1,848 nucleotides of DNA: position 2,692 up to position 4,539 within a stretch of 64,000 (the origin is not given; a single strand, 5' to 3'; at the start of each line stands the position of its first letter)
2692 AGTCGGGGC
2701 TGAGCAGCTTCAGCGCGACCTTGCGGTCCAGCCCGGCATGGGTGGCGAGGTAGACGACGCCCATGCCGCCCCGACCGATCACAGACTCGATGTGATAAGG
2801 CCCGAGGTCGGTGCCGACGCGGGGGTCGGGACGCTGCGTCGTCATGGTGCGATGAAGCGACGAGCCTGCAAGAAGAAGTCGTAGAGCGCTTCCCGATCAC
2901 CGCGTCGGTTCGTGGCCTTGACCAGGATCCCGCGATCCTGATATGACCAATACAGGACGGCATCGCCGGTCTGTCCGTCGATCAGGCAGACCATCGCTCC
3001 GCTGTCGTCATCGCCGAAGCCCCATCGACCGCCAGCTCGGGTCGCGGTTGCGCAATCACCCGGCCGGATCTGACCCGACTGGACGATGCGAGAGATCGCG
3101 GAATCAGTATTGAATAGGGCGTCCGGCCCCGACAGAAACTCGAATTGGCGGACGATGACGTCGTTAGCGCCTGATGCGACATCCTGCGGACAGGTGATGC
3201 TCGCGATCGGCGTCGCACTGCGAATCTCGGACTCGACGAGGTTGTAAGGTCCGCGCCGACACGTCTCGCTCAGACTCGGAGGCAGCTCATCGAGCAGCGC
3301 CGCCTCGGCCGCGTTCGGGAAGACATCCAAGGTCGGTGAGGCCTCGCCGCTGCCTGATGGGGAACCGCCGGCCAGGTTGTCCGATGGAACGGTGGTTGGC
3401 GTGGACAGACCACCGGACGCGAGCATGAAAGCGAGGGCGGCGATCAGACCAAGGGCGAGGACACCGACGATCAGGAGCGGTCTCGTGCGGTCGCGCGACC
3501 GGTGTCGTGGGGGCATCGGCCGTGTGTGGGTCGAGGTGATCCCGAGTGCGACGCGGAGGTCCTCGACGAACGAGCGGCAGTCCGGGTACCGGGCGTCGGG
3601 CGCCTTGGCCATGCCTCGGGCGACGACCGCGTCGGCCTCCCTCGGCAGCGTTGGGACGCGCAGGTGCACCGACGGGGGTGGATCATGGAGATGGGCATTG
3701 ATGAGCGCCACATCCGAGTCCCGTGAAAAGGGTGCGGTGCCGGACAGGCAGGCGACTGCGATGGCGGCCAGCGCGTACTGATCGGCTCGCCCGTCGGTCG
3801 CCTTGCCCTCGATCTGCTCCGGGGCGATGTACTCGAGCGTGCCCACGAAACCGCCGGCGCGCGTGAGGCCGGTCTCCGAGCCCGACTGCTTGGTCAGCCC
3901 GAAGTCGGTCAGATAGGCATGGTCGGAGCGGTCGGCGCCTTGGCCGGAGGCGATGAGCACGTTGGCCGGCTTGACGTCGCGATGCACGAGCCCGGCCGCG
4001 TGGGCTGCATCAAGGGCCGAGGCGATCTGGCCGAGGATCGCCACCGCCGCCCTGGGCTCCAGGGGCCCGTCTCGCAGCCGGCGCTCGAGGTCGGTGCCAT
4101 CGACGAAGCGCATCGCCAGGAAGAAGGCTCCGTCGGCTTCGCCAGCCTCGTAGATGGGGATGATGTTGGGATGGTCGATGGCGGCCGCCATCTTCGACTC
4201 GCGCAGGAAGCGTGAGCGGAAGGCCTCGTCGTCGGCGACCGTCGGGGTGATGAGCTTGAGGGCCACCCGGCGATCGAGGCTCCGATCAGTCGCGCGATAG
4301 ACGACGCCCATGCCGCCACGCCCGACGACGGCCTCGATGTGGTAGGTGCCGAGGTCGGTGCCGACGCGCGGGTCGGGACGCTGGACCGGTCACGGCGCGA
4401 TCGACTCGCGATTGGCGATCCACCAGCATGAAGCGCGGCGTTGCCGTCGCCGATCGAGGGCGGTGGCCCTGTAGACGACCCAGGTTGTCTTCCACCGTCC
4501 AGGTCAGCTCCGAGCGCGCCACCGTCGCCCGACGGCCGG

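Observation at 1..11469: Cyclase-STAND-TPR gene, one PP2C phosphatase and five tandem Ser/Thr kinase paralogs in a single start/stop-overlapping block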

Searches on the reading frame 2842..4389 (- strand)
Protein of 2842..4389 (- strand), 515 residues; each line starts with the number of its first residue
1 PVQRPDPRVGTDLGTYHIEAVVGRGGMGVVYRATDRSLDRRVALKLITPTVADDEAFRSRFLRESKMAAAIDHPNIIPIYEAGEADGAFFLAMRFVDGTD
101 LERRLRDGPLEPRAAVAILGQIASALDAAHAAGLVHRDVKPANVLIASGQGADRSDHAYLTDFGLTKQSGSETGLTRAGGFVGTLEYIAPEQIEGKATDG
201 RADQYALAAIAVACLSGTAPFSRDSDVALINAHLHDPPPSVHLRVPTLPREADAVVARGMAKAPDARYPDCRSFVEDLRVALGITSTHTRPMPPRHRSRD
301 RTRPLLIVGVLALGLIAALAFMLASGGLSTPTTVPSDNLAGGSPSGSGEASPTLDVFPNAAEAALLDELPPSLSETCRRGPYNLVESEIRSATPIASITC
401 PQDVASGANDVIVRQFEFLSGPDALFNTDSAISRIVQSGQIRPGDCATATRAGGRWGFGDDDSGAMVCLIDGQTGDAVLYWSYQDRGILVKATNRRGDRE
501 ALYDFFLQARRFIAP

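Call 4: search_protein_families(library=pfam, proteins=[window:2842-4389:-], max_evalue=0.01)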
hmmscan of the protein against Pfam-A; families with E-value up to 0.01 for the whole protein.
window:2842-4389:- (515 aa): 5 families
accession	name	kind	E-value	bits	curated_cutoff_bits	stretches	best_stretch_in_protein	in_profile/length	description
PF00069.31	Pkinase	-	5.2e-42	144.5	31.7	1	16-236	1-212/263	Protein kinase domain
PF07714.23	PK_Tyr_Ser-Thr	-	2e-22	80.2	23.1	1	18-226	3-210/258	Protein tyrosine and serine/threonine kinase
PF01636.29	APH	-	6.8e-06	26.4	23.2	1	31-131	14-109/239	Phosphotransferase enzyme family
PF06293.20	Kdo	-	0.0034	17.3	21.3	1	100-164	104-167/207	Lipopolysaccharide kinase (Kdo/WaaP) family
PF17667.7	Pkinase_fungal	-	0.0036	16.5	24.1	1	130-195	304-367/387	Fungal protein kinase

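Call 10: find_homologous_proteins(query=window:2845-4389:-, max_evalue=0.00001)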
Query window:2845-4389:- (515 aa): 7995 proteins with E <= 0.00001 among 8000 candidates; the best 120 are listed.
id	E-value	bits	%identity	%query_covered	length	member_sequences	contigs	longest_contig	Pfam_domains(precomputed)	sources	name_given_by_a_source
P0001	0.0e+0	1082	100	95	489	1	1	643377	PF07714.24,PF00069.32,PF01636.30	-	-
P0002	2.3e-225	767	68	99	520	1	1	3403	PF07714.24,PF00069.32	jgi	jgi:serine/threonine-protein kinase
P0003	1.9e-222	757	70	99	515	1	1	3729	PF07714.24,PF00069.32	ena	-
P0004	1.2e-212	725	67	99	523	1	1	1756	PF07714.24,PF00069.32,PF01636.30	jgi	jgi:serine/threonine-protein kinase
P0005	1.5e-210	718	64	99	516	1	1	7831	PF07714.24,PF00069.32,PF01636.30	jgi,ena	-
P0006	4.5e-205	700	64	99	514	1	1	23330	PF07714.24,PF00069.32,PF01636.30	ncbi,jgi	jgi:serine/threonine protein kinase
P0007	1.8e-202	692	63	100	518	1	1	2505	PF07714.24,PF00069.32,PF01636.30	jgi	jgi:serine/threonine-protein kinase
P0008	3.5e-202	691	63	99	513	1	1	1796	PF07714.24,PF00069.32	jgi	jgi:serine/threonine-protein kinase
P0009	4.3e-202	690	63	99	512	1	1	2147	PF07714.24,PF00069.32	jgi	jgi:serine/threonine-protein kinase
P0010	9.2e-202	689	64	99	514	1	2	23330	PF07714.24,PF00069.32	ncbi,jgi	jgi:hypothetical protein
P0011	1.2e-200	686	64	99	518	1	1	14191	PF07714.24,PF00069.32,PF01636.30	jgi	jgi:serine/threonine-protein kinase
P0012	2.3e-200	685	65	100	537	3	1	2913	PF07714.24,PF00069.32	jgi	jgi:protein kinase-like protein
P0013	3.3e-200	684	65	99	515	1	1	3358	PF07714.24,PF00069.32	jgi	jgi:serine/threonine-protein kinase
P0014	3.8e-200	684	62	99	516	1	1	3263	PF07714.24,PF00069.32,PF01636.30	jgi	jgi:serine/threonine protein kinase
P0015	3.2e-197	674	62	99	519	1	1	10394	PF07714.24,PF00069.32,PF01636.30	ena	-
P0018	2.1e-194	665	60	99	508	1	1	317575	PF07714.24,PF00069.32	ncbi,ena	-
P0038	2.2e-180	619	58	99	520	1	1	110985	PF07714.24,PF00069.32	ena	-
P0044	4.2e-174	598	56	99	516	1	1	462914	PF07714.24,PF00069.32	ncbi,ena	-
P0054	1.2e-168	580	55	99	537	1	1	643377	PF07714.24,PF00069.32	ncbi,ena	-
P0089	1.2e-153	530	46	99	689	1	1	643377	PF07714.24,PF00069.32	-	-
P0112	1.0e-139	485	48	99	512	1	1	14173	PF07714.24,PF00069.32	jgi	jgi:serine/threonine protein kinase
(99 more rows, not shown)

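Call 11: find_encoding_contigs(protein=P0001, flank=10000, max_places=3)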
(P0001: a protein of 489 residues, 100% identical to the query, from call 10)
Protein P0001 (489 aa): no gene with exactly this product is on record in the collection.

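Call 13: find_encoding_contigs(protein=P0054, flank=10000, max_places=3)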
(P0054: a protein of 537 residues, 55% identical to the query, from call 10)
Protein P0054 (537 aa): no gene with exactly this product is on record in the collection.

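Call 14: find_encoding_contigs(protein=P0089, flank=10000, max_places=3)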
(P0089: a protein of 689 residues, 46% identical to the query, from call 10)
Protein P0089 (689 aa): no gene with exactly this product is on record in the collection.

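Call 16: find_encoding_contigs(protein=P0038, flank=10000, max_places=2)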
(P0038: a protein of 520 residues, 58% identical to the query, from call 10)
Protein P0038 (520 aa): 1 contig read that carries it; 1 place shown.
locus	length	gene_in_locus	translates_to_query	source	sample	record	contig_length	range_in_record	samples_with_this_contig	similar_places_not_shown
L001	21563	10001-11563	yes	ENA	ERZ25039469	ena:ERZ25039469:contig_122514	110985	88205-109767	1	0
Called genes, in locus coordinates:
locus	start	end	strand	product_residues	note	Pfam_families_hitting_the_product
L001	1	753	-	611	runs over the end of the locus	PF02776:TPP_enzyme_N, PF00205:TPP_enzyme_M, PF02775:TPP_enzyme_C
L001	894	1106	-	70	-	-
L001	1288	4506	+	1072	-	PF00211:Guanylate_cyc, PF13191:AAA_16, PF13401:AAA_22 (weak), PF13424:TPR_12 (faint)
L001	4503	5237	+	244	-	PF00481:PP2C (weak), PF13672:PP2C_2, PF07228:SpoIIE (weak)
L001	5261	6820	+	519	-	PF00069:Pkinase, PF07714:PK_Tyr_Ser-Thr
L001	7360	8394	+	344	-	-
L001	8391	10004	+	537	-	PF00069:Pkinase, PF07714:PK_Tyr_Ser-Thr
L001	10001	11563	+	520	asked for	PF00069:Pkinase, PF07714:PK_Tyr_Ser-Thr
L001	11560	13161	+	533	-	PF00069:Pkinase, PF07714:PK_Tyr_Ser-Thr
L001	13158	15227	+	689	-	PF00069:Pkinase, PF07714:PK_Tyr_Ser-Thr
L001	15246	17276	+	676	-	PF00069:Pkinase, PF07714:PK_Tyr_Ser-Thr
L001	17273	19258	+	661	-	PF00069:Pkinase, PF07714:PK_Tyr_Ser-Thr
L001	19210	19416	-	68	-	-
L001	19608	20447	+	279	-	PF00069:Pkinase, PF07714:PK_Tyr_Ser-Thr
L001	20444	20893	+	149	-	-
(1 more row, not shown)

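Call 17: find_encoding_contigs(protein=P0044, flank=10000, max_places=2)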
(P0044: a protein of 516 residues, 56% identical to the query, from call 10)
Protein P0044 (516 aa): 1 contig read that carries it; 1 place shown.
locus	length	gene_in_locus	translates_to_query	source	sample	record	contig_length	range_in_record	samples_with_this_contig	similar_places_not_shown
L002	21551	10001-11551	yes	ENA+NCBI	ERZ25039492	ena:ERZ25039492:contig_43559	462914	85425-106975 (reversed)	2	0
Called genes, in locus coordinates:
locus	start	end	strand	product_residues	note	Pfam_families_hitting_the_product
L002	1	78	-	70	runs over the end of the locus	-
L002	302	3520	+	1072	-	PF00211:Guanylate_cyc, PF24463:DUF7577 (weak), PF13191:AAA_16, PF13401:AAA_22 (weak), PF13424:TPR_12 (faint)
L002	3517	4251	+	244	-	PF00481:PP2C, PF13672:PP2C_2, PF07228:SpoIIE (weak)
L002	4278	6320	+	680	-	PF00069:Pkinase, PF07714:PK_Tyr_Ser-Thr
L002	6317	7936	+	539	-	PF00069:Pkinase, PF07714:PK_Tyr_Ser-Thr, PF01636:APH (faint)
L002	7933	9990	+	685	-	PF00069:Pkinase, PF07714:PK_Tyr_Ser-Thr, PF01636:APH (faint)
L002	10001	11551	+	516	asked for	PF00069:Pkinase, PF07714:PK_Tyr_Ser-Thr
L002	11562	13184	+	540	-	PF00069:Pkinase, PF07714:PK_Tyr_Ser-Thr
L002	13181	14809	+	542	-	PF00069:Pkinase, PF07714:PK_Tyr_Ser-Thr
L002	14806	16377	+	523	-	PF00069:Pkinase, PF07714:PK_Tyr_Ser-Thr, PF01636:APH (faint)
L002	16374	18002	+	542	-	PF00069:Pkinase, PF07714:PK_Tyr_Ser-Thr, PF01636:APH (faint)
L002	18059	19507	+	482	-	PF00330:Aconitase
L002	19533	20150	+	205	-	PF00694:Aconitase_C, PF27512:LeuD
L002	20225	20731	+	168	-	PF00160:Pro_isomerase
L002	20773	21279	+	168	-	-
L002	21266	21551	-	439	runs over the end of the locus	PF13556:HTH_30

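Call 23: find_related_loci(query=L002:302-3517:+, collection=genome_contigs, flank=10000)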
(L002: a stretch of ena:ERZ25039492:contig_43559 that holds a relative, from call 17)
Query L002:302-3517:+ (1072 aa) in genome_contigs; peptide patterns used: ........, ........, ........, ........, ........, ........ (x = any residue, [..] = any of these).
600 stretches matched a pattern (row limit reached: there are more); 595 encode a relative of the query (tblastn E <= 1e-3); the best 80 are kept; 80 distinct loci.
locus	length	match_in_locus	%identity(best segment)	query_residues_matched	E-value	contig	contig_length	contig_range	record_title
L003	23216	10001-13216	96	1-1072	0e+0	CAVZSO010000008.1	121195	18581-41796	MAG: uncultured Chloroflexia bacterium isolate MFD00392.bin.2.404 genome assembly, contig: contig_39263, whole genome sh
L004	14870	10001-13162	48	3-1056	0e+0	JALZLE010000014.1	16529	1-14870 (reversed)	MAG: Actinomycetota bacterium isolate MSU bin25 SD1457-59_k127_1111499, whole genome shotgun sequence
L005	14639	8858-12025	48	1-1068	0e+0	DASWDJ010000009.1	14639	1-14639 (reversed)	MAG TPA_asm: Gaiellaceae bacterium isolate SMAG_U2732 k141_1594385, whole genome shotgun sequence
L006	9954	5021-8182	46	4-1057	0e+0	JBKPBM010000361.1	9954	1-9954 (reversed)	MAG: Actinomycetota bacterium isolate GB_EKS_MAG_00078 GB_EKS_000001514401, whole genome shotgun sequence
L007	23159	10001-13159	47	4-1063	0e+0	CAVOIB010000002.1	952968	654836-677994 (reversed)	MAG: uncultured Actinomycetes bacterium isolate MFD10007.bin.1.248 genome assembly, contig: contig_36635, whole genome s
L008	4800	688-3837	48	3-1057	0e+0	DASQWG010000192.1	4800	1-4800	MAG TPA_asm: Actinomycetota bacterium isolate SMAG_U11007 k141_638578, whole genome shotgun sequence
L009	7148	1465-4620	47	1-1053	0e+0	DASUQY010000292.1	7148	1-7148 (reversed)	MAG TPA_asm: Actinomycetota bacterium isolate SMAG_U1693 k141_1722674, whole genome shotgun sequence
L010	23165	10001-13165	48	1-1057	0e+0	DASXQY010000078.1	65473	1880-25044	MAG TPA_asm: Gaiellaceae bacterium isolate SMAG_U4625 k141_1404372, whole genome shotgun sequence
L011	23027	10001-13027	47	35-1062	0e+0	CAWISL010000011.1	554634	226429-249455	MAG: uncultured Actinomycetes bacterium isolate MFD09267.bin.1.386 genome assembly, contig: contig_70724, whole genome s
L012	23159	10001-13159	46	4-1060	0e+0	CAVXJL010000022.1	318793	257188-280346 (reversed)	MAG: uncultured Actinomycetota bacterium isolate MFD09206.bin.2.176 genome assembly, contig: contig_7992, whole genome s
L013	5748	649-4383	45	4-1063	0e+0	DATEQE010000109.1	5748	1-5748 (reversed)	MAG TPA_asm: Actinomycetota bacterium isolate SMAG_U9039 k141_68098, whole genome shotgun sequence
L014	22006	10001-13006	45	1-1057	0e+0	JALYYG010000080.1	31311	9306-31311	MAG: Candidatus Dormiibacterota bacterium isolate KAP bin33 SD1490-92_k127_264353, whole genome shotgun sequence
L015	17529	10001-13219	44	7-1069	0e+0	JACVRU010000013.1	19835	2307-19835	MAG: Thermoleophilia bacterium isolate Co-bin18 k141_18022184_length_19835_cov_13.0000, whole genome shotgun sequence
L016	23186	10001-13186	44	1-1065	0e+0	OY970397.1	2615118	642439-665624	MAG: uncultured Actinomycetes bacterium isolate MFD09267.bin.c.1 genome assembly, chromosome: 1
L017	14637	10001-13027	44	30-1071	0e+0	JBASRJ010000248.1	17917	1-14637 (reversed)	MAG: Gaiellaceae bacterium isolate MFD13528_ilm_asm_bin24 k127_139986, whole genome shotgun sequence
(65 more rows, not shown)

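Call 34: find_encoding_contigs(protein=P0112, flank=10000, max_places=3)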
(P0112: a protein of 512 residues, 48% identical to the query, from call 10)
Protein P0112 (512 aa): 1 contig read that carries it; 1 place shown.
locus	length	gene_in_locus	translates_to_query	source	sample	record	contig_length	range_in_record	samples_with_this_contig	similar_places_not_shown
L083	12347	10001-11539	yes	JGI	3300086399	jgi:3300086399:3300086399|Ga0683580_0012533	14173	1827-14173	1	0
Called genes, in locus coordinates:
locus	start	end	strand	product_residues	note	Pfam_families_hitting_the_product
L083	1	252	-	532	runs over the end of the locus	PF00682:HMGL-like, PF22617:HCS_D2, PF08502:LeuA_dimer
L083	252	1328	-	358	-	PF02826:2-Hacid_dh_C, PF03446:NAD_binding_2, PF03807:F420_oxidored, PF07991:KARI_N, PF01450:KARI_C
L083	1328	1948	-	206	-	PF01842:ACT, PF22629:ACT_AHAS_ss, PF13710:ACT_5, PF10369:ALS_ss_C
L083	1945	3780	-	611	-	PF02776:TPP_enzyme_N, PF00205:TPP_enzyme_M, PF02775:TPP_enzyme_C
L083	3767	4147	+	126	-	-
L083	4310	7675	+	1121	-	PF24463:DUF7577 (weak), PF00211:Guanylate_cyc, PF13191:AAA_16, PF13401:AAA_22 (weak)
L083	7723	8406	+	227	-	PF00481:PP2C (weak), PF13672:PP2C_2, PF07228:SpoIIE (weak)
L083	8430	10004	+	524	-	PF00069:Pkinase, PF07714:PK_Tyr_Ser-Thr, PF01636:APH (faint)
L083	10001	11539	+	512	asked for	PF00069:Pkinase, PF07714:PK_Tyr_Ser-Thr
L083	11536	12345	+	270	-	?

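Call 43: find_related_loci(query=window:2845-4389:-, collection=genome_contigs, flank=10000)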
Query window:2845-4389:- (515 aa) in genome_contigs; peptide patterns used: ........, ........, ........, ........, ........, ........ (x = any residue, [..] = any of these).
283 stretches matched a pattern; 94 encode a relative of the query (tblastn E <= 1e-3); the best 80 are kept; 79 distinct loci.
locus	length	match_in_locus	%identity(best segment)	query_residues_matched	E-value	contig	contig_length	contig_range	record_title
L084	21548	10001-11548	64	3-515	0e+0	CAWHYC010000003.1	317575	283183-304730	MAG: uncultured Chloroflexia bacterium isolate MFD02242.bin.2.300 genome assembly, contig: contig_2428, whole genome sho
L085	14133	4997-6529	64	4-515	0e+0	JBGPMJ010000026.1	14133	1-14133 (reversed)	MAG: Candidatus Limnocylindria bacterium isolate OBJ_0618_7090110_240 k141_1736159_length_14133_cov_26.8015, whole genom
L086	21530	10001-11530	59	4-515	0e+0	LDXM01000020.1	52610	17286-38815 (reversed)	MAG: Chloroflexi bacterium CSP1-4 XU10_C0020, whole genome shotgun sequence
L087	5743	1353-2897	61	6-513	0e+0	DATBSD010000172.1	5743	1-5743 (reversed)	MAG TPA_asm: Candidatus Limnocylindrales bacterium isolate SMAG_U4146 k141_2219107, whole genome shotgun sequence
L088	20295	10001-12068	56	4-515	9e-171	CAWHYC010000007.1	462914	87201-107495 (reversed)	MAG: uncultured Chloroflexia bacterium isolate MFD02242.bin.2.300 genome assembly, contig: contig_43559, whole genome sh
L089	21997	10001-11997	73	9-515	7e-136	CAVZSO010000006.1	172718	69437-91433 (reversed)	MAG: uncultured Chloroflexia bacterium isolate MFD00392.bin.2.404 genome assembly, contig: contig_35566, whole genome sh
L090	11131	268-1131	55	6-303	1e-98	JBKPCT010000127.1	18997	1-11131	MAG: Actinomycetota bacterium isolate GB_EKS_MAG_00044 GB_EKS_000000443394, whole genome shotgun sequence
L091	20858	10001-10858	55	10-296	2e-87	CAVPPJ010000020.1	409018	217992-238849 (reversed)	MAG: uncultured Actinomycetes bacterium isolate MFD00031.bin.1.111 genome assembly, contig: contig_24622, whole genome s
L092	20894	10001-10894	48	6-327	4e-83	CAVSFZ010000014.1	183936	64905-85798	MAG: uncultured Actinomycetes bacterium isolate MFD02134.bin.1.51 genome assembly, contig: contig_27778, whole genome sh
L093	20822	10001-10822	51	6-293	7e-82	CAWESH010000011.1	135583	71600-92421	MAG: uncultured Actinomycetes bacterium isolate MFD02134.bin.3.227 genome assembly, contig: contig_54906, whole genome s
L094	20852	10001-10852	51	2-283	2e-79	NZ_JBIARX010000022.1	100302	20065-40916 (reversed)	Streptomyces sp. NPDC002209 NPDC002209_39_E2.ctg-0022, whole genome shotgun sequence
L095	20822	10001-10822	49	6-293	3e-79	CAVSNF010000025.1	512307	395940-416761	MAG: uncultured Actinomycetes bacterium isolate MFD03975.bin.2.246 genome assembly, contig: contig_38725, whole genome s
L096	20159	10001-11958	55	2-515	2e-165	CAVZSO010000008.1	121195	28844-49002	MAG: uncultured Chloroflexia bacterium isolate MFD00392.bin.2.404 genome assembly, contig: contig_39263, whole genome sh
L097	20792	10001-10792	51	9-278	2e-72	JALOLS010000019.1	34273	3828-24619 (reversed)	MAG: Thermoleophilia bacterium isolate Prado031 scaffold_983, whole genome shotgun sequence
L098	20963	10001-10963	45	9-324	1e-66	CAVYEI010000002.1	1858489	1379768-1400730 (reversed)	MAG: uncultured Solirubrobacterales bacterium isolate MFD04935.bin.1.4 genome assembly, contig: contig_262, whole genome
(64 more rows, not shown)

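Call 65: find_encoding_contigs(protein=P0018, flank=8000, max_places=2)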
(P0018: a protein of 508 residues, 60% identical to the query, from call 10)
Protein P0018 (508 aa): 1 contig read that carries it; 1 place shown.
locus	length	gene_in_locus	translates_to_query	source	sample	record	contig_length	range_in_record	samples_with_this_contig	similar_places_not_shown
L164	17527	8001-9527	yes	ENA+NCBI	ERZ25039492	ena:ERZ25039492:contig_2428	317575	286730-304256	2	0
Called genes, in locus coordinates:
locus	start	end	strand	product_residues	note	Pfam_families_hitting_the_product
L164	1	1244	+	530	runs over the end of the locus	PF01225:Mur_ligase (weak), PF08245:Mur_ligase_M, PF02875:Mur_ligase_C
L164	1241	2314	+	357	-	PF13480:Acetyltransf_6, PF02388:FemAB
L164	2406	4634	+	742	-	PF13328:HD_4, PF01966:HD, PF04607:RelA_SpoT, PF02824:TGS, PF19296:RelA_AH, PF28438:RelA_RIS, PF01842:ACT, PF13291:ACT_4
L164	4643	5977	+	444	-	PF13527:Acetyltransf_9, PF00583:Acetyltransf_1 (faint), PF13508:Acetyltransf_7 (weak)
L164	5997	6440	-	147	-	-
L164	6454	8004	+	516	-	PF00069:Pkinase, PF07714:PK_Tyr_Ser-Thr, PF01636:APH (faint)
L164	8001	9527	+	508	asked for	PF00069:Pkinase, PF07714:PK_Tyr_Ser-Thr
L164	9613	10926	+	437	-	PF13393:tRNA-synt_His, PF00587:tRNA-synt_2b, PF03129:HGTP_anticodon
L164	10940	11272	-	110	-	-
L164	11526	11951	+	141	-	PF00892:EamA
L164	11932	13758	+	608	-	PF01336:tRNA_anti-codon, PF00152:tRNA-synt_2, PF02938:GAD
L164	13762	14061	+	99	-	PF02686:GatC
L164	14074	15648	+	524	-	PF01425:Amidase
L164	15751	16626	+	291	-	-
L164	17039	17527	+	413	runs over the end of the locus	PF00155:Aminotran_1_2, PF01212:Beta_elim_lyase (weak), PF01041:DegT_DnrJ_EryC1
